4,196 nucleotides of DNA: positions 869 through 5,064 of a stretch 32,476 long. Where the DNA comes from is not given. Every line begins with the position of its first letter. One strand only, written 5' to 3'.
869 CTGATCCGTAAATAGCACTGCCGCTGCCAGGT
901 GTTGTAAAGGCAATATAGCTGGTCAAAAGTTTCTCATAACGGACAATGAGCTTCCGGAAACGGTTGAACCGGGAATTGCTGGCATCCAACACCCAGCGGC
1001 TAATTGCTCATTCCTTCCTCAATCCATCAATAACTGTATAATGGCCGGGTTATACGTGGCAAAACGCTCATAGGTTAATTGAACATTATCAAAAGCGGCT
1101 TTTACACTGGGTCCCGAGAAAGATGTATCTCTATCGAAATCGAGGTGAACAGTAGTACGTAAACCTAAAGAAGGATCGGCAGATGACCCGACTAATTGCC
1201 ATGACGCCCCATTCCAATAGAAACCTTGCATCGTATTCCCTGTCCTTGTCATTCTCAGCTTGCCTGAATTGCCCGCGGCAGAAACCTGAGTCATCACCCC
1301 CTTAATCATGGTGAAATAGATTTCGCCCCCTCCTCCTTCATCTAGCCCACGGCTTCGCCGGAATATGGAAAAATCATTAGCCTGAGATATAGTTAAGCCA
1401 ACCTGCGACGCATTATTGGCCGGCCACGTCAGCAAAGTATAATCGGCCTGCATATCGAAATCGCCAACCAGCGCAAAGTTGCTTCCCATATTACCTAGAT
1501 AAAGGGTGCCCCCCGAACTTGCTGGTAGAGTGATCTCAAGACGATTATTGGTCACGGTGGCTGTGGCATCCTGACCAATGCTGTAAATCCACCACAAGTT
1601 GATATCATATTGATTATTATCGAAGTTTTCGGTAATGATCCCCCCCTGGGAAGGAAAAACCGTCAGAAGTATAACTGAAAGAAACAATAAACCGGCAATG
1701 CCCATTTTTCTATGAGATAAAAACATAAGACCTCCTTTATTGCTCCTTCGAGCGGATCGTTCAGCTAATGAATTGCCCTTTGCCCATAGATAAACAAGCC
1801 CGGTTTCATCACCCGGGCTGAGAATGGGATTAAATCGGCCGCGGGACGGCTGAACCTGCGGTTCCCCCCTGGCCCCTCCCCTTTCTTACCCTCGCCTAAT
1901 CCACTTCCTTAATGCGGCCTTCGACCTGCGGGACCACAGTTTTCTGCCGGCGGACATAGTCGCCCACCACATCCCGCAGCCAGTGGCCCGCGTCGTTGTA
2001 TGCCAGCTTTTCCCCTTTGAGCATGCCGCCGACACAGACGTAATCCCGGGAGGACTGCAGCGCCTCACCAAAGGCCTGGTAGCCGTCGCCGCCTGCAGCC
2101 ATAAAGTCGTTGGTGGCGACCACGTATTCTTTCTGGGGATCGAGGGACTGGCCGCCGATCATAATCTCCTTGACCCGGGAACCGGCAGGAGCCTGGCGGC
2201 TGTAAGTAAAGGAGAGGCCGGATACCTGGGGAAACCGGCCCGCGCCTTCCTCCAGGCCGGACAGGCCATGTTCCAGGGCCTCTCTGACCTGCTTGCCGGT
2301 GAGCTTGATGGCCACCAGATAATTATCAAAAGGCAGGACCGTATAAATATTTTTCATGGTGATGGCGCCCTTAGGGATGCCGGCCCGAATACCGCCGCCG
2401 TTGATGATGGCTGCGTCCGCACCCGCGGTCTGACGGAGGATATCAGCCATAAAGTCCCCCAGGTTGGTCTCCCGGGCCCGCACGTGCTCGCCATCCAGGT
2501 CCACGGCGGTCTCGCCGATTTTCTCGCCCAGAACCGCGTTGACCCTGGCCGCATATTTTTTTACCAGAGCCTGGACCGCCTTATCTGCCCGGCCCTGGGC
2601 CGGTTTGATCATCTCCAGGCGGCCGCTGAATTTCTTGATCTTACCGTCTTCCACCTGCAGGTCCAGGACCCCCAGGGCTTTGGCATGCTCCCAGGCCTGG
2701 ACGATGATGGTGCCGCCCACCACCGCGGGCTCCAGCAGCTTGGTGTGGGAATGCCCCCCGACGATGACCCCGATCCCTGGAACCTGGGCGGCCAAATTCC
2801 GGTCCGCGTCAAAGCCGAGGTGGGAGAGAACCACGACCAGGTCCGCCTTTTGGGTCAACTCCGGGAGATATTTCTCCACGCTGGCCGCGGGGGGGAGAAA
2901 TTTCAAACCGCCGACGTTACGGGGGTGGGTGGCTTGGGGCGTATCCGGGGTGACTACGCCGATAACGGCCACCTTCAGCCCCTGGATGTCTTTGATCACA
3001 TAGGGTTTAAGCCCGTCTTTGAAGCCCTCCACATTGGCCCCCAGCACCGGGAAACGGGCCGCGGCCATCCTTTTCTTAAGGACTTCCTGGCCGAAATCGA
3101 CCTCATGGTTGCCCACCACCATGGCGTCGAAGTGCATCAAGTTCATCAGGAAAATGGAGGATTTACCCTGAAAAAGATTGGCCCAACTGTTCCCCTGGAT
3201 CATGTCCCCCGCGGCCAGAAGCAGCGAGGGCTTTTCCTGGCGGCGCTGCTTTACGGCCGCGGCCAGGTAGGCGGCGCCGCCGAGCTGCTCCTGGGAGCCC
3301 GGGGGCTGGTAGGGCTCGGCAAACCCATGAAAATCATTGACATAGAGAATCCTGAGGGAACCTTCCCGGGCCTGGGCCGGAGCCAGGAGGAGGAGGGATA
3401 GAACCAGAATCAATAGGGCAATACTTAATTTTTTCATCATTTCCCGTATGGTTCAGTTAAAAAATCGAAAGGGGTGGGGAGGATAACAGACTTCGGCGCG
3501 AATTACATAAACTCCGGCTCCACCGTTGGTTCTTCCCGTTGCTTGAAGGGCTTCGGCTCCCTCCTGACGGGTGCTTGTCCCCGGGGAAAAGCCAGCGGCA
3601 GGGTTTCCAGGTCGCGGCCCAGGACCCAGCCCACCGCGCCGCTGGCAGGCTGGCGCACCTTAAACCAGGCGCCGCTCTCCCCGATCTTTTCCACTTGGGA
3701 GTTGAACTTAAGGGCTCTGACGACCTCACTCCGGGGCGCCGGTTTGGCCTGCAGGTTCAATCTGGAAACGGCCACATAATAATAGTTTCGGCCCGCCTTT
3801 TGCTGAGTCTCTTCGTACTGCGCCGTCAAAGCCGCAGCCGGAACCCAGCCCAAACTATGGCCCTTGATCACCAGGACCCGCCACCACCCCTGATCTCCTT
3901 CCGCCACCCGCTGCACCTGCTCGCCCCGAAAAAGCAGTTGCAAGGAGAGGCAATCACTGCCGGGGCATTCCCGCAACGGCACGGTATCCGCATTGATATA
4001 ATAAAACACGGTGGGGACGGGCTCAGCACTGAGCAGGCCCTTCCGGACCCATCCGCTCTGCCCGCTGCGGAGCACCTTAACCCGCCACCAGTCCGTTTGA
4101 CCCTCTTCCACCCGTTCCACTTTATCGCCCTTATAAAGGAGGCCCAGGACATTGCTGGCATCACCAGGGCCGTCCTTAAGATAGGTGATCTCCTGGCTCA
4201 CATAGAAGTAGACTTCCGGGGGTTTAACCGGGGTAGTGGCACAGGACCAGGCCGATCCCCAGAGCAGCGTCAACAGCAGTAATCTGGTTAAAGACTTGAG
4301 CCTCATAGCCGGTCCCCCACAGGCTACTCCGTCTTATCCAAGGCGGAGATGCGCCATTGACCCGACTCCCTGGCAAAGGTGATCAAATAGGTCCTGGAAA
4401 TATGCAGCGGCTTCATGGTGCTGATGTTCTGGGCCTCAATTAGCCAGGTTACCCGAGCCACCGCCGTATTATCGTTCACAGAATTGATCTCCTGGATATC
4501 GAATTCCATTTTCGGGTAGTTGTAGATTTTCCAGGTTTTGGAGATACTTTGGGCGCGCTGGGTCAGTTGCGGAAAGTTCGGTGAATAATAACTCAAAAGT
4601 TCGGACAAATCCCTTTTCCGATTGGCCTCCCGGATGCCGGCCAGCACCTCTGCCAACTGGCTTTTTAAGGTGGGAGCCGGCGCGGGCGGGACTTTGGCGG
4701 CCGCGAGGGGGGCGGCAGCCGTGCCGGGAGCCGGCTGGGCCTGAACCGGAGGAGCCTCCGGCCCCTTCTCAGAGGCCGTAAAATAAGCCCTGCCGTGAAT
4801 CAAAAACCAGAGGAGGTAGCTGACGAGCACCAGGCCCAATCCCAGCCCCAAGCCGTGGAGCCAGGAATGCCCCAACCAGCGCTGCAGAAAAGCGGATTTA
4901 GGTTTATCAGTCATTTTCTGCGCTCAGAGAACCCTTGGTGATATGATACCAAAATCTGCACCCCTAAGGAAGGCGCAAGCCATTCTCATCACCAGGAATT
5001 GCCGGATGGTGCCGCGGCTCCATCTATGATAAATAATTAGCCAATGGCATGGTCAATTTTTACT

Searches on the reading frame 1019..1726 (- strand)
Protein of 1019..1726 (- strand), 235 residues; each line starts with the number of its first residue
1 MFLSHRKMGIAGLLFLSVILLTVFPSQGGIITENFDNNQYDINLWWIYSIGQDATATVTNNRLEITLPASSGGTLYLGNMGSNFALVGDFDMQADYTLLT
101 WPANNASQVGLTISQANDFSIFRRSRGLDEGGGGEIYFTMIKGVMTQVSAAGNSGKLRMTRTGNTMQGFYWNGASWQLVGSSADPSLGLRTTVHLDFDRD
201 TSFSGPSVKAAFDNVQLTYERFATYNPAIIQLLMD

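Call 14: search_protein_families(library=pfam, proteins=[window:1019-1726:-], max_evalue=0.0001)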
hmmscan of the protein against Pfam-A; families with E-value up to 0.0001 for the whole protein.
window:1019-1726:- (235 aa): 1 family
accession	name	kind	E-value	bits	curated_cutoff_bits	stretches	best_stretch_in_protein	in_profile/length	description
PF07622.18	DUF1583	-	4.2e-05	23.4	22.9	0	49-111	39-100/256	Protein of unknown function (DUF1583) C domain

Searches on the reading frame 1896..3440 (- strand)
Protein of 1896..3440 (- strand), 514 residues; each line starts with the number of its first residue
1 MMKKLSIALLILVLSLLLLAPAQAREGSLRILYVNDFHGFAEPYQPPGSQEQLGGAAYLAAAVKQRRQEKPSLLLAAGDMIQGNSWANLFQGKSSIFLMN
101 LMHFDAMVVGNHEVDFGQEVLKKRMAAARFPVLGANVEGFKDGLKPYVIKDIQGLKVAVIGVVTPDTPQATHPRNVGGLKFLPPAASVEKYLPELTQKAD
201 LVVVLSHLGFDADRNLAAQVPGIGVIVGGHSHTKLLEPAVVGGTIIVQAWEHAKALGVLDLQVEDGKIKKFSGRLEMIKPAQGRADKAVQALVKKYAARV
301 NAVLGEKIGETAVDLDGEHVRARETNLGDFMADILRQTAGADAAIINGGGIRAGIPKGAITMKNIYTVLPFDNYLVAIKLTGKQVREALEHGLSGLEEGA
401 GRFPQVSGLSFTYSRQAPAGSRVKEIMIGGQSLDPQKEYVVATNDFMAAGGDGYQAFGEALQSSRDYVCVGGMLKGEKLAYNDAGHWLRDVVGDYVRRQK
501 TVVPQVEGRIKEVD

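Call 14: search_protein_families(library=pfam, proteins=[window:1896-3440:-], max_evalue=0.0001)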
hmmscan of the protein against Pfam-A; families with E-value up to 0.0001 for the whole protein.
window:1896-3440:- (514 aa): 2 families
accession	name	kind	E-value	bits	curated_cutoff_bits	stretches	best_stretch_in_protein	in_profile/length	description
PF02872.23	5_nucleotid_C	-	6.8e-50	169.7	23.6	1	308-458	2-157/158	5'-nucleotidase, C-terminal domain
PF00149.33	Metallophos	-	1.4e-14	55.4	21.5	1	29-233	1-190/191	Calcineurin-like phosphoesterase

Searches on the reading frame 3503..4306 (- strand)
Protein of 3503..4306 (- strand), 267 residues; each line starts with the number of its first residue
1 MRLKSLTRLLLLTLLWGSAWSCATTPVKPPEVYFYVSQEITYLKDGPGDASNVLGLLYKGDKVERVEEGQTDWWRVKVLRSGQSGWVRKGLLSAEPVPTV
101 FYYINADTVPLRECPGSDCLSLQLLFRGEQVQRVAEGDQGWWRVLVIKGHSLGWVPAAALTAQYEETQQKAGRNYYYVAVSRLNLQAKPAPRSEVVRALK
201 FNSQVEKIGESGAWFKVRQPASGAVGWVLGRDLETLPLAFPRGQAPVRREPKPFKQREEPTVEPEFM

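Call 14: search_protein_families(library=pfam, proteins=[window:3503-4306:-], max_evalue=0.0001)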
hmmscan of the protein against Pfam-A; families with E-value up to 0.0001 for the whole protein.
window:3503-4306:- (267 aa): 4 families
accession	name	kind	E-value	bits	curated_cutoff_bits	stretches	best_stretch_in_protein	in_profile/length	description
PF08239.17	SH3_3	-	9.3e-27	93.4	27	3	181-233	1-53/54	Bacterial SH3 domain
PF06347.19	SH3_4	-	5.7e-09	36.1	24.1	0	45-93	9-55/56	Bacterial SH3 domain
PF00018.34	SH3_1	-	9.3e-08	32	22.9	0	58-87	17-46/48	SH3 domain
PF13457.12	GW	-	6.1e-05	24.1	21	0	57-89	38-72/76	GW (Gly-Tryp) dipeptide domain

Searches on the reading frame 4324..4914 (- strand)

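Call 14: search_protein_families(library=pfam, proteins=[window:4324-4914:-], max_evalue=0.0001)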
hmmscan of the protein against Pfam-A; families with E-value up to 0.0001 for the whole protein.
window:4324-4914:- (196 aa): 1 family
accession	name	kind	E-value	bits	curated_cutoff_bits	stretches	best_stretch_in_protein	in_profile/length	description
PF14534.12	DUF4440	-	4.5e-05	24.3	25.2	0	94-189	8-107/107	Domain of unknown function (DUF4440)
